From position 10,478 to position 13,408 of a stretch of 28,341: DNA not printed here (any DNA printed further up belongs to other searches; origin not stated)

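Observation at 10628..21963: Seven-gene translationally coupled operon: candidate uncharacterised glycan/glycoside synthesis, tailoring and export system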

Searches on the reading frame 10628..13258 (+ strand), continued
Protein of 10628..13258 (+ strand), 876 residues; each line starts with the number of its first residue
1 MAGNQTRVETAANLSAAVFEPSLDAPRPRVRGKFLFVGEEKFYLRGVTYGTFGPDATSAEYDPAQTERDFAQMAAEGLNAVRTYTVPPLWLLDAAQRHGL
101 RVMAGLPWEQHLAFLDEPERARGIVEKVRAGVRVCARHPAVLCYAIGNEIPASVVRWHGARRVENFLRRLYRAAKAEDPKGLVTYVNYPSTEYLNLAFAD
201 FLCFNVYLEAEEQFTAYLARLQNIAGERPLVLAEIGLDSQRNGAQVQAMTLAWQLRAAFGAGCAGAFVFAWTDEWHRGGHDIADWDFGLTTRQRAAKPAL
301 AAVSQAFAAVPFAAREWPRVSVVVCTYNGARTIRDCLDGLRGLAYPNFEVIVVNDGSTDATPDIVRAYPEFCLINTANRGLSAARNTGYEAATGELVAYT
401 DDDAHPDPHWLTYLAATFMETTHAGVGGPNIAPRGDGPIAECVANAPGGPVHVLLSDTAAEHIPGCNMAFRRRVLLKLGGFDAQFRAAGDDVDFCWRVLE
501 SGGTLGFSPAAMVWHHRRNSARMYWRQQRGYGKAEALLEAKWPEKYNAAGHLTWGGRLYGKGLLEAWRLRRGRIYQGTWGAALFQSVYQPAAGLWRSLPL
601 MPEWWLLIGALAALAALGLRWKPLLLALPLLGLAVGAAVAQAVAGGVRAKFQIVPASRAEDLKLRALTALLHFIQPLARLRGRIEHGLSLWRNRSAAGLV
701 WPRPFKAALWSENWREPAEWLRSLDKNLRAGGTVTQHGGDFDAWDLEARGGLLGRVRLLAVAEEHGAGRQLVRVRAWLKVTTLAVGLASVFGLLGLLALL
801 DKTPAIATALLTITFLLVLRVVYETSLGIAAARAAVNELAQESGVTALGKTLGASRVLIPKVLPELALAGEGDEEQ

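Call 41: search_protein_families(library=pfam, proteins=[L031:9968-14290:+, L031:14832-15653:+, L031:15686-16723:+, L031:16665-17801:+], max_evalue=0.001)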
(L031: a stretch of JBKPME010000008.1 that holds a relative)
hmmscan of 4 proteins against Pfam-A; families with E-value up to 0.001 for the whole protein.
L031:9968-14290:+ (1440 aa): 8 families
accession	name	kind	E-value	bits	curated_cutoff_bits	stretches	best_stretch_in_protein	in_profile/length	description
PF00664.28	ABC_membrane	-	1.6e-36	126.9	28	1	889-1175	3-274/274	ABC transporter transmembrane region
PF00535.33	Glycos_transf_2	-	1.9e-31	109.7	23.3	1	308-464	1-167/168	Glycosyl transferase family 2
PF00005.33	ABC_tran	-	2.3e-27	96.7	25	1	1237-1386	1-137/137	ABC transporter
PF13641.12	Glyco_tranf_2_3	-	7.5e-23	82.2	27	1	305-514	1-224/230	Glycosyltransferase like family 2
PF13632.12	Glyco_trans_2_3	-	1e-14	55.3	27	1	382-570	1-153/198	Glycosyl transferase family group 2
PF13506.12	Glyco_transf_21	-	3.4e-12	46.6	21.7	1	373-514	24-169/174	Glycosyl transferase family 21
PF02836.23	Glyco_hydro_2_C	-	3.6e-10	39.9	21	1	15-226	3-215/302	Glycosyl hydrolases family 2, TIM barrel domain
PF10111.15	Glyco_tranf_2_2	-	5.1e-07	29.9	27.3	0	308-398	1-100/276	Glycosyltransferase like family 2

L031:14832-15653:+ (273 aa): 1 family
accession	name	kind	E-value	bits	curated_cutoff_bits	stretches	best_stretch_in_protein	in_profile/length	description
PF01063.24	Aminotran_4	-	1.3e-43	149.9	28.5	1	41-244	1-223/223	Amino-transferase class IV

L031:15686-16723:+ (345 aa): 1 family
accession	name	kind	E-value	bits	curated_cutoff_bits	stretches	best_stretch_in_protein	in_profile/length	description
PF02350.25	Epimerase_2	-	2.6e-100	336.1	30.6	1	11-338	6-346/347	UDP-N-acetylglucosamine 2-epimerase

L031:16665-17801:+ (378 aa): 3 families
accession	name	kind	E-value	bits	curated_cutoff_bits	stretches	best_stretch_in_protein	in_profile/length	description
PF01408.29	GFO_IDH_MocA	-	1.6e-21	77.7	24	1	50-168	2-120/120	Oxidoreductase family, NAD-binding Rossmann fold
PF22725.1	GFO_IDH_MocA_C3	-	4.6e-19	69.1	27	1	176-284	1-122/124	GFO/IDH/MocA C-terminal domain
PF02894.22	GFO_IDH_MocA_C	-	3.6e-10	40.5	22.9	1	181-371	2-212/218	Oxidoreductase family, C-terminal alpha/beta domain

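Call 52: predict_structure(alignment_id=A2)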
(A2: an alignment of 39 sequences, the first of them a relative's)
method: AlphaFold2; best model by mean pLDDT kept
length: 876 residues; sequences in the alignment: 39
mean_pLDDT: 75.3   pTM: 0.61
mean pLDDT of the five models: 75.3, 74.7, 74.0, 71.3, 70.2
residues with pLDDT >= 90: 170; 70-90: 455; 50-70: 145; < 50: 106
segments of 3 or more residues with pLDDT < 50: 1-22, 53-58, 278-280, 553-593, 738-742, 850-876
pLDDT, mean of each block of 10 residues (from residue 1): 32 34 71 79 86 50 83 92 87 93 83 70 89 91 83 66 86 94 78 72 79 72 73 85 89 87 86 52 73 85 88 75 83 85 91 84 91 89 90 95 84 88 84 63 61 57 78 94 82 87 81 67 82 79 63 38 29 28 30 51 80 86 86 85 74 79 87 83 74 63 86 79 83 63 69 82 70 85 82 91 89 90 88 88 74 33 34 31
secondary structure, 60 per line:
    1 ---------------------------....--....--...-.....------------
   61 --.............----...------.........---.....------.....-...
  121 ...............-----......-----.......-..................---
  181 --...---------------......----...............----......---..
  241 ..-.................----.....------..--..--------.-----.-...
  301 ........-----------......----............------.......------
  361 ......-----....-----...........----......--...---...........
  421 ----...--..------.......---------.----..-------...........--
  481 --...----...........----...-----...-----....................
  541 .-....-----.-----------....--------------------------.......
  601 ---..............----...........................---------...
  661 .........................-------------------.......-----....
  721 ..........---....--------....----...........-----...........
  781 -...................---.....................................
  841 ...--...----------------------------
elements in order (helices of 4 or more, strands of 3 or more residues): E28-31 E34-37 E40-42 E44-48 H63-75 E80-82 H89-97 E101-105 H112-116 H118-135 E141-146 H152-158 H160-177 E183-185 E201-206 H211-225 E230-235 H239-242 H244-260 E265-269 H298-308 E320-325 H330-341 E348-354 H361-366 E372-375 H381-391 E396-401 E404-406 H410-420 E425-427 H438-444 E468-471 H472-478 H490-500 E505-507 E513-515 H521-541 H564-567 H594-600 H604-617 H622-648 H658-685 E705-711 H717-730 E734-737 E746-749 E754-764 E770-780 H782-800 H804-843 E846-848

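Call 55: fold_search(model_id=the predicted structure, library=pdb)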
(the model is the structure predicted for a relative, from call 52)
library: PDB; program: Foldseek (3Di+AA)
matches with E <= 10: 1529; with E <= 0.001: 549
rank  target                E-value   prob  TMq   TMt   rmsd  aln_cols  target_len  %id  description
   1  9fz9_A                2.4e-12  1.00  0.30  0.48   3.4       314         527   18  Glycoside Hydrolase Family 157 from Labilibaculum antarcticum, wild type SeMet derivative (LaGH157) (released 2025-07-16)
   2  9omn_B                5.9e-12  1.00  0.20  0.62   6.7       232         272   19  WrtF fucosyltransferase - GDP-2-deoxy-2-fluoro-beta-L-fucose (released 2025-10-29)
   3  9omh_A                6.3e-12  1.00  0.20  0.61   6.7       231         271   19  WrtF fucosyltransferase - Apo (released 2025-10-29)
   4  9omm_A                7.3e-12  1.00  0.20  0.64   6.7       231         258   19  WrtF fucosyltransferase - tetrasaccharide product (released 2025-10-29)
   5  9p26                  8.6e-12  1.00  0.25  0.52   6.0       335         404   21  Crystal structure of GH158(Pro) at 1.40 angstrom resolution (released 2026-03-11)
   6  9omk_B                9.0e-12  1.00  0.19  0.61   7.2       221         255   21  WrtF fucosyltransferase - trisaccharide acceptor (released 2025-10-29)
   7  9p2f_A                9.0e-12  1.00  0.26  0.52   5.9       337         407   20  Crystal structure of GH158(Pro) soaked with mixed linkage (G4G3G) oligosaccharide at 1.15 angstrom resolution (released 2026-03-11)
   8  9fz9_C                1.0e-11  1.00  0.30  0.48   3.1       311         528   17  Glycoside Hydrolase Family 157 from Labilibaculum antarcticum, wild type SeMet derivative (LaGH157) (released 2025-07-16)
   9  9omh_D                1.1e-11  1.00  0.20  0.61   6.7       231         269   19  WrtF fucosyltransferase - Apo (released 2025-10-29)
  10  4p00_A                1.1e-11  1.00  0.23  0.27  26.7       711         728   14  Bacterial Cellulose Synthase in complex with cyclic-di-GMP and UDP (released 2014-04-09)
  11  9oml_A                1.2e-11  1.00  0.20  0.63   6.8       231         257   20  WrtF fucosyltransferase - acetylated trisaccharide acceptor (released 2025-10-29)
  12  9omh_C                1.5e-11  1.00  0.20  0.64   6.6       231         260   19  WrtF fucosyltransferase - Apo (released 2025-10-29)
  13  9omn_A                1.5e-11  1.00  0.20  0.63   6.8       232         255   20  WrtF fucosyltransferase - GDP-2-deoxy-2-fluoro-beta-L-fucose (released 2025-10-29)
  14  9g5g_A                1.7e-11  1.00  0.29  0.47   4.0       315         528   18  Glycoside Hydrolase Family 157 from Labilibaculum antarcticum (LaGH157) in complex with Laminaribiose (released 2025-05-21)
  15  9g4n_C                1.9e-11  1.00  0.30  0.48   3.4       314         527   17  Glycoside Hydrolase Family 157 from Labilibaculum antarcticum (LaGH157) E224A mutant in complex with Laminaritriose an (released 2025-05-21)
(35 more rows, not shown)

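Call 60: search_protein_families(library=pfam, proteins=[L064:16970-18439:+, L043:16118-17101:+, L042:9947-10546:+, L025:15552-16268:+, L064:18436-19224:+, L068:17032-18012:+, L030:14583-15653:+, L087:19421-20416:+, L064:19221-20513:+, L064:20506-22170:+], max_evalue=0.001)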
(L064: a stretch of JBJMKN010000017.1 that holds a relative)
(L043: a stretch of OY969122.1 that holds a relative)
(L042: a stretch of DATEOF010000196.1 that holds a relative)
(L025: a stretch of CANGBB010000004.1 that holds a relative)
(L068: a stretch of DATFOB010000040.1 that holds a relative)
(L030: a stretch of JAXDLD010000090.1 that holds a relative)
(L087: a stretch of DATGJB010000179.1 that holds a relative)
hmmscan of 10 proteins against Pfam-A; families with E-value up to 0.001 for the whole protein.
L064:16970-18439:+ (489 aa): 5 families
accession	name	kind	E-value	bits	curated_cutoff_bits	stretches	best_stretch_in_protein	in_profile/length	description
PF00535.33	Glycos_transf_2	-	2.2e-30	106.2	23.3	1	5-175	1-167/168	Glycosyl transferase family 2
PF10111.15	Glyco_tranf_2_2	-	2.6e-12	47.3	27.3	1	31-197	29-201/276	Glycosyltransferase like family 2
PF13641.12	Glyco_tranf_2_3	-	5.3e-12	46.7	27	1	4-214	3-213/230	Glycosyltransferase like family 2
PF13632.12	Glyco_trans_2_3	-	0.00017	21.9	27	1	160-227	72-129/198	Glycosyl transferase family group 2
PF13506.12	Glyco_transf_21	-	0.0005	20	21.7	1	71-225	22-167/174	Glycosyl transferase family 21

L043:16118-17101:+ (327 aa): 1 family
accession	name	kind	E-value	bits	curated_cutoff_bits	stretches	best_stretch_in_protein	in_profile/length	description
PF01636.29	APH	-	2.6e-11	44.2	23.2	1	44-247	22-209/239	Phosphotransferase enzyme family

L042:9947-10546:+ (199 aa): 2 families
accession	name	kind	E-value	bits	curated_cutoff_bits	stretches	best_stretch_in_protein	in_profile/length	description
PF00132.30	Hexapep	-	1.5e-07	31.2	27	1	139-172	2-35/36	Bacterial transferase hexapeptide (six repeats)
PF14602.12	Hexapep_2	-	0.00043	20.4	27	1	138-167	1-28/34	Hexapeptide repeat of succinyl-transferase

L025:15552-16268:+ (238 aa): 1 family
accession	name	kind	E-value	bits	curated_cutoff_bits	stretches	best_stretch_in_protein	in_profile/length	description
PF04794.17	YdjC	-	5e-48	164.7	29.7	1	4-220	2-265/266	YdjC-like protein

L064:18436-19224:+ (262 aa): 0 families

L068:17032-18012:+ (326 aa): 0 families

L030:14583-15653:+ (356 aa): 3 families
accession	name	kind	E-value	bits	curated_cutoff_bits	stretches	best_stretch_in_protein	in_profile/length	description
PF09650.15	PHA_gran_rgn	-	8.9e-08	32.8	26.6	1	8-90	5-83/87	Putative polyhydroxyalkanoic acid system protein (PHA_gran_rgn)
PF06990.17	Gal-3-0_sulfotr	-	4.7e-07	29.5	27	1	102-339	59-306/402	Galactose-3-O-sulfotransferase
PF03567.20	Sulfotransfer_2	-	1.1e-06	29.4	22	1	112-218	11-100/252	Sulfotransferase family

L087:19421-20416:+ (331 aa): 7 families
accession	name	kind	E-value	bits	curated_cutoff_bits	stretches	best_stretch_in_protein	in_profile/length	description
PF01370.27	Epimerase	-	2.5e-55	187.9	20.9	1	3-251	1-240/240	NAD dependent epimerase/dehydratase family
PF16363.11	GDP_Man_Dehyd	-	3.7e-51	175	27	1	4-305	1-323/332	GDP-mannose 4,6 dehydratase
PF04321.23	RmlD_sub_bind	-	2.2e-13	50.4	27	1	1-153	1-138/287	RmlD substrate binding domain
PF02719.21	Polysacc_synt_2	-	1e-10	41.7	20.2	1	3-116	1-128/293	Polysaccharide biosynthesis protein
PF01073.25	3Beta_HSD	-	1.5e-08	34.4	22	1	4-148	1-154/280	3-beta hydroxysteroid dehydrogenase/isomerase family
PF13460.12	NAD_binding_10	-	2.9e-06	27.7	27.2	1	7-166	1-142/184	NAD(P)H-binding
PF05368.20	NmrA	-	0.00041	20.5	27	0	2-158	4-141/298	NmrA-like family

L064:19221-20513:+ (430 aa): 5 families
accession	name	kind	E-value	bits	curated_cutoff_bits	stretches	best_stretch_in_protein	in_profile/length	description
PF13692.12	Glyco_trans_1_4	-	2.3e-20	73.7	27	1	244-387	3-141/142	Glycosyl transferases group 1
PF00534.26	Glycos_transf_1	-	1.7e-17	64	26.4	1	242-391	15-161/172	Glycosyl transferases group 1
PF13579.12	Glyco_trans_4_4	-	6.7e-12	46.5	29.7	1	19-221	1-154/158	Glycosyl transferase 4-like domain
PF13439.12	Glyco_transf_4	-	1.9e-10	41.5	28.5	1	18-221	1-161/170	Glycosyltransferase Family 4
PF20706.3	GT4-conflict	-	7.2e-05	22.4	26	1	237-368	192-327/385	Family 4 Glycosyltransferase in conflict systems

L064:20506-22170:+ (554 aa): 2 families
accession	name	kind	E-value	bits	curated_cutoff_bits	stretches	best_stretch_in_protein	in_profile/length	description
PF00535.33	Glycos_transf_2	-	4.4e-08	33.7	23.3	1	285-396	1-107/168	Glycosyl transferase family 2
PF13641.12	Glyco_tranf_2_3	-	6.2e-08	33.4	27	1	282-511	1-216/230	Glycosyltransferase like family 2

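Call 70: search_dna_similar(query=window:10628-13258:+, collection=plasmids, mode=protein, max_evalue=1e-30, max_rows=15)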
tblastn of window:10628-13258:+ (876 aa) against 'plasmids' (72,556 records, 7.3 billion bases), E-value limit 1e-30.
Records with a match: 1; places in all: 1; records where one place covers at least 80% of the query: 0.
Best place of each record, by identity: <60% 1.
By first word of the organism name: Nonomuraea 1.
By predicted mobility (MOB-suite, as given by PLSDB): non-mobilizable 1.
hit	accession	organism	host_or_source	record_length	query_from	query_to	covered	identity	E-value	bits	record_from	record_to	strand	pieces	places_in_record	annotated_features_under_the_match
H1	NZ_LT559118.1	Nonomuraea gerenzanensis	-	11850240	320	543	26%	36.1%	8e-31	139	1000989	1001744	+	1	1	none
